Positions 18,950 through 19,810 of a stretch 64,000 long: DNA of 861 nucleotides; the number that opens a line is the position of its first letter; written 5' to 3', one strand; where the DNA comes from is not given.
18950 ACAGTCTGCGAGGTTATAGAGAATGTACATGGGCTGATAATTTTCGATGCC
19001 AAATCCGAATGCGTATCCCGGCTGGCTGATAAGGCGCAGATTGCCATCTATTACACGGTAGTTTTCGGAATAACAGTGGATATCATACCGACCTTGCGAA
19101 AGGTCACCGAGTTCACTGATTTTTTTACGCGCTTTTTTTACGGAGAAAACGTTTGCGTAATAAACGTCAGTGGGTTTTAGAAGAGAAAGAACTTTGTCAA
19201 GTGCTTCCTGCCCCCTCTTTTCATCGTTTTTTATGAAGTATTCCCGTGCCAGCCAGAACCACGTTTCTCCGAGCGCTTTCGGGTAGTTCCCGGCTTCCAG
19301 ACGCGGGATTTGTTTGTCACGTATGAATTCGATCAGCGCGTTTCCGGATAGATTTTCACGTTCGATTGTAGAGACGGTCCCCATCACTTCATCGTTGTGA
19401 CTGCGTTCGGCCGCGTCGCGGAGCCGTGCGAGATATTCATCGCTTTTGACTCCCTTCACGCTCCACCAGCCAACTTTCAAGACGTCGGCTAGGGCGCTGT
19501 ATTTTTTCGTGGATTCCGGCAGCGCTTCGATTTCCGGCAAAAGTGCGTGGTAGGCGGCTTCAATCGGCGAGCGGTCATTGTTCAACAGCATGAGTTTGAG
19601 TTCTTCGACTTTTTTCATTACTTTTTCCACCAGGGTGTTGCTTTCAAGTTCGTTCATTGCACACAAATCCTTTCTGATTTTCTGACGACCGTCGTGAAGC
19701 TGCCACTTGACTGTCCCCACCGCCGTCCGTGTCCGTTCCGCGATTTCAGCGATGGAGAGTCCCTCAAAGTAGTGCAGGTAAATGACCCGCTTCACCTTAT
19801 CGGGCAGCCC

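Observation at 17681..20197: ECF sigma factor with a soluble C-terminal extension of about 650 aa and no separate anti-sigma gene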

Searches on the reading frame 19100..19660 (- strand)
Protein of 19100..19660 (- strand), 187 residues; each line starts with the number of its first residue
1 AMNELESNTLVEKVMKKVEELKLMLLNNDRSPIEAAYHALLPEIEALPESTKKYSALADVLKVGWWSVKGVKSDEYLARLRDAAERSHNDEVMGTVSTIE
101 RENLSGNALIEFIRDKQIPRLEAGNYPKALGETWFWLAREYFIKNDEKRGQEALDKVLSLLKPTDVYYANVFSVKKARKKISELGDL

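Call 71: search_solved_structures(query=A3, max_evalue=10)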
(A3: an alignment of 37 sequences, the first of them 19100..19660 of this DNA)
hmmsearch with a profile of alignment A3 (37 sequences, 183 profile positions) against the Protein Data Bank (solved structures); distinct sequences matched with E-value up to 10: 35.
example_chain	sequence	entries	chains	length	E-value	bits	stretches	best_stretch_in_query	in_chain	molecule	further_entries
8bu0_A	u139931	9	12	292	3.1e-12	49.6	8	131-161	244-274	Consensus tetratricopeptide repeat protein | Crystal structure of an 8-repeat consensus TPR superhelix with Zinc. | Monomer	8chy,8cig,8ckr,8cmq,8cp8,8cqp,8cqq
9qhb_A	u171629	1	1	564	6.4e-12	48.6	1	131-163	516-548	Engineered tetratricopeptide repeat protein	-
9qhc_A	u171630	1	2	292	2.4e-08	37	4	131-160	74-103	Engineered tetratricopeptide repeat protein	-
8ch0_A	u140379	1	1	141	2e-07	34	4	131-160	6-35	Consensus tetratricopeptide repeat protein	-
2fo7_A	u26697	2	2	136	2.5e-07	33.6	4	131-160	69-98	SYNTHETIC CONSENSUS TPR PROTEIN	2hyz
2wqh_A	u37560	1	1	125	6.4e-06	29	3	131-165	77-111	CTPR3Y3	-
1na0_A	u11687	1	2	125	1.5e-05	27.8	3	131-162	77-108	designed protein CTPR3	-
8ump_A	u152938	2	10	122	0.00021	24.1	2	130-160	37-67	T33-ml35-redesigned-TPR-domain-fold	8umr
2avp_A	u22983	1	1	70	0.00027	23.8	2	131-160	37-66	synthetic consensus TPR protein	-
1na3_A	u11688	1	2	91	0.00056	22.7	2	131-162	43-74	designed protein CTPR2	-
6vfi_B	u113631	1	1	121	0.00089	22.1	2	131-160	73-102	O43_dn18B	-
6vfh_A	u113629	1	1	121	0.00093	22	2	131-160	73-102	T33_dn10A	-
6v8e_A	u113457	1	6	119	0.0012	21.6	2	131-162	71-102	Designed protein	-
5hrz_A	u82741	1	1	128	0.0015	21.3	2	131-163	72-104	TPR domain protein 1na0C3_3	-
6vl6_A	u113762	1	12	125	0.002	20.9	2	131-160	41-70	T33_dn2A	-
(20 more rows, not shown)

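Call 72: search_protein_families(library=pfam, proteins=[window:19100-19660:-], max_evalue=10)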
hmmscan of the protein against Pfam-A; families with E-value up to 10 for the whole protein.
window:19100-19660:- (187 aa): 2 families
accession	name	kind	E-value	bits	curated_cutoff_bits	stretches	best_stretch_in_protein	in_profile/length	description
PF07719.23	TPR_2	-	0.12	13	27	1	132-160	2-30/34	Tetratricopeptide repeat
PF13181.12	TPR_8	-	0.18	12.5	25.7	1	132-160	2-30/34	Tetratricopeptide repeat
